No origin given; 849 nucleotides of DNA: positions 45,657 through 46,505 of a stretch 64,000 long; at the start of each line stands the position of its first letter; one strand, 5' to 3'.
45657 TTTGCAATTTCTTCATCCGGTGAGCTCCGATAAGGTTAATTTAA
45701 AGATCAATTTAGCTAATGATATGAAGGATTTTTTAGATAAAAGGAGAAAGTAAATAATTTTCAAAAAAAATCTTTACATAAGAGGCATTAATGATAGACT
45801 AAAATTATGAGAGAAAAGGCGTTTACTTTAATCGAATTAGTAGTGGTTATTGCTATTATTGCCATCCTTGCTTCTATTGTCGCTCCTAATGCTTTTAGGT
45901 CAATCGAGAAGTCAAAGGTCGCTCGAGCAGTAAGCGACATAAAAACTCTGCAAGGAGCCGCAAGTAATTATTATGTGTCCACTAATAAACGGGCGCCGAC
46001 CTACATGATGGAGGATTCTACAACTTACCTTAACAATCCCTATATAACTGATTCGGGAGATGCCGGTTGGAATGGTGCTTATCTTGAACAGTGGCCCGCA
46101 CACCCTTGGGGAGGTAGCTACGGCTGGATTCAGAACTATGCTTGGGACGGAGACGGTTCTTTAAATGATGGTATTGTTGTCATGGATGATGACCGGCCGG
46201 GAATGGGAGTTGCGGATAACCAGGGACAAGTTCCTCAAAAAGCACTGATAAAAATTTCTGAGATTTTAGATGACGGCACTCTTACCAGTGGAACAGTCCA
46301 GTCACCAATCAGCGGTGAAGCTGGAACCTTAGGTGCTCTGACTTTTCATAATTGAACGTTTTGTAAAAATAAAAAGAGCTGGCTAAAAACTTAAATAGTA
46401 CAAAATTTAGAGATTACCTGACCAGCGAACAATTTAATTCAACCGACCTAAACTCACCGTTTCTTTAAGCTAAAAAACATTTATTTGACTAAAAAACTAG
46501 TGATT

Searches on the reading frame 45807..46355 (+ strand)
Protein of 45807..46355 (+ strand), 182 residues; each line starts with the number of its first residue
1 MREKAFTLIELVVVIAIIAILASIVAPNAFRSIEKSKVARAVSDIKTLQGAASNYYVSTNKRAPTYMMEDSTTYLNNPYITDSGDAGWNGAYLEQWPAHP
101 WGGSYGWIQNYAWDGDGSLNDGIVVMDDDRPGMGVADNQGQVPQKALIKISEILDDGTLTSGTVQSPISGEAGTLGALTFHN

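Call 5: search_protein_families(library=pfam, proteins=[window:45807-46355:+], max_evalue=0.1)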
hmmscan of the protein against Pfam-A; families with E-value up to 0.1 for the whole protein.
window:45807-46355:+ (182 aa): 3 families
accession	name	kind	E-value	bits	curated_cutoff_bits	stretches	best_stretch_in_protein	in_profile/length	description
PF07963.17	N_methyl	-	1.8e-07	30.9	21.2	1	2-25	3-26/27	Prokaryotic N-terminal methylation motif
PF08334.16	T2SSG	-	2.8e-06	27.8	21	1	30-108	3-77/108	Type II secretion system (T2SS), protein G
PF22434.1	PilW_C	-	0.052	13.8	27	1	33-64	2-33/128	PilW, C-terminal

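Call 38: search_protein_families(library=ncbifam, proteins=[window:45807-46355:+], max_evalue=0.1)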
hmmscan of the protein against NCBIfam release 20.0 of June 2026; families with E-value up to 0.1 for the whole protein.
window:45807-46355:+ (182 aa): 14 families
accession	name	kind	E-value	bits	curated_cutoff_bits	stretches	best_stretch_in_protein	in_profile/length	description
TIGR01710.1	typeII_sec_gspG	equivalog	4.7e-17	62.3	88.85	1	4-109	1-103/134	type II secretion system major pseudopilin GspG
NF041775.1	typeIV_PilA_Myxo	equivalog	2.9e-09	37.2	400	1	2-58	9-65/214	type IV pilin protein PilA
NF040999.1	pilin_ComGC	equivalog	3.6e-07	30.3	75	1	3-68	1-66/84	competence type IV pilus major pilin ComGC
TIGR02532.1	IV_pilin_GFxxxE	domain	4.4e-07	29.5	16.3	1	4-26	2-24/24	prepilin-type N-terminal cleavage/methylation domain-containing protein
NF007862.0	PRK10574.1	equivalog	1.1e-06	28.8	138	1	2-38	3-39/145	prepilin peptidase-dependent pilin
TIGR02596.1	TIGR02596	subfamily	4.3e-06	26.9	70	1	6-53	1-48/196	Verru_Chthon cassette protein D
TIGR01708.2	typeII_sec_gspH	equivalog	7.6e-05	22.8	80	1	4-40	2-38/169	type II secretion system minor pseudopilin GspH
NF041013.1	T4P_ComGE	equivalog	8.7e-05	22.5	49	1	4-40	4-40/83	competence type IV pilus minor pilin ComGE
NF040982.1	ComGD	equivalog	0.0015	18.9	70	1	3-69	1-67/139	competence type IV pilus minor pilin ComGD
TIGR01711.1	gspJ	equivalog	0.026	14.3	64.85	1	5-39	2-35/192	type II secretion system minor pseudopilin GspJ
NF007800.0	PRK10506.1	equivalog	0.026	14.3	158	1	2-24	7-29/163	prepilin peptidase-dependent protein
TIGR02599.1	TIGR02599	subfamily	0.043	13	256.5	1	5-27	1-23/361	Verru_Chthon cassette protein C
NF041002.1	pilin_ComGF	equivalog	0.047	13.9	80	1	3-33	1-30/139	competence type IV pilus minor pilin ComGF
TIGR02382.1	wecD_rffC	equivalog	0.082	12.5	195.1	1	6-74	21-83/191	dTDP-4-amino-4,6-dideoxy-D-galactose acyltransferase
